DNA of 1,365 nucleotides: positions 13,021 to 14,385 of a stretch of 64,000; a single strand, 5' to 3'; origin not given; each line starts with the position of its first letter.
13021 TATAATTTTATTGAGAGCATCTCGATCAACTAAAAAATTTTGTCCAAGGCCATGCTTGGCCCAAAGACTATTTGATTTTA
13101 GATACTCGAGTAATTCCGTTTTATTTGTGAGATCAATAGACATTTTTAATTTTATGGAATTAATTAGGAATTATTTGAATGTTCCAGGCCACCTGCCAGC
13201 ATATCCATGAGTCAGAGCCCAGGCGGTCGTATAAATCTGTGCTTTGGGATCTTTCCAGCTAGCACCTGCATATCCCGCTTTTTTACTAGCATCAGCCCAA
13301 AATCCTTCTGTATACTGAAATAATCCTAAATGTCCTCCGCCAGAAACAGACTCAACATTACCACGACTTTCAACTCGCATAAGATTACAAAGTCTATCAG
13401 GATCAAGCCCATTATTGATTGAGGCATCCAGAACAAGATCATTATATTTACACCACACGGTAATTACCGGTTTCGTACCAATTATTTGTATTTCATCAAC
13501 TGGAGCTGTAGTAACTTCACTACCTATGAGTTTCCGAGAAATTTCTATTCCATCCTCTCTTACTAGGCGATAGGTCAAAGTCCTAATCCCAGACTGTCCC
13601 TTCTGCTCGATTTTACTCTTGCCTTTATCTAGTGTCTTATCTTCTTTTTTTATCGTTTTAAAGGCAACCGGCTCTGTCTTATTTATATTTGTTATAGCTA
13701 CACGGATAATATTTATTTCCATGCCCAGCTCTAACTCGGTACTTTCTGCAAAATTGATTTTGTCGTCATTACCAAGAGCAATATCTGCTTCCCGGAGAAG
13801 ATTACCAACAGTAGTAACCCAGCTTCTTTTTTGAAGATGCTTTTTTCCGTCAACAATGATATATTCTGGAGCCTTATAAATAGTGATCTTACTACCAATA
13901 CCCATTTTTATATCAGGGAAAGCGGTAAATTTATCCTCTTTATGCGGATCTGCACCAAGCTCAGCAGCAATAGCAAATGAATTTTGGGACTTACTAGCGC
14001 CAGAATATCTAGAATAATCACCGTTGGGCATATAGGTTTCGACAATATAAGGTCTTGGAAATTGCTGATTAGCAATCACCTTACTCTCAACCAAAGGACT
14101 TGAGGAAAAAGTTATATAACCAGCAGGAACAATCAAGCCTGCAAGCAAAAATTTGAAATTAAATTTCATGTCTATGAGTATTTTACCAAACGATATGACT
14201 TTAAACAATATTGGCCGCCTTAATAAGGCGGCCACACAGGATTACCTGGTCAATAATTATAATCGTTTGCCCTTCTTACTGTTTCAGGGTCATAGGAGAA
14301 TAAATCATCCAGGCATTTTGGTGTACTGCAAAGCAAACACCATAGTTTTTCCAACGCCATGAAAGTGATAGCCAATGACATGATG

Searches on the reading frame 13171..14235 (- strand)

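Call 38: search_protein_families(library=pfam, proteins=[window:13171-14235:-], max_evalue=0.01)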
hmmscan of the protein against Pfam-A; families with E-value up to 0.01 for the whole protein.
window:13171-14235:- (354 aa): 4 families
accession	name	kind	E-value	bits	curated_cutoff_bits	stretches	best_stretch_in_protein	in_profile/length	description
PF07501.17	G5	-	3.4e-21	75.7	23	1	184-255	4-75/75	G5 domain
PF03990.20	DUF348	-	3e-05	24.1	24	1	126-161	3-37/41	G5-linked-Ubiquitin-like domain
PF01464.25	SLT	-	7.5e-05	22.7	21.3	1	270-344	5-79/117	Transglycosylase SLT domain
PF18013.6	Phage_lysozyme2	-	0.0051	17.4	28.2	0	286-343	27-88/140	Phage tail lysozyme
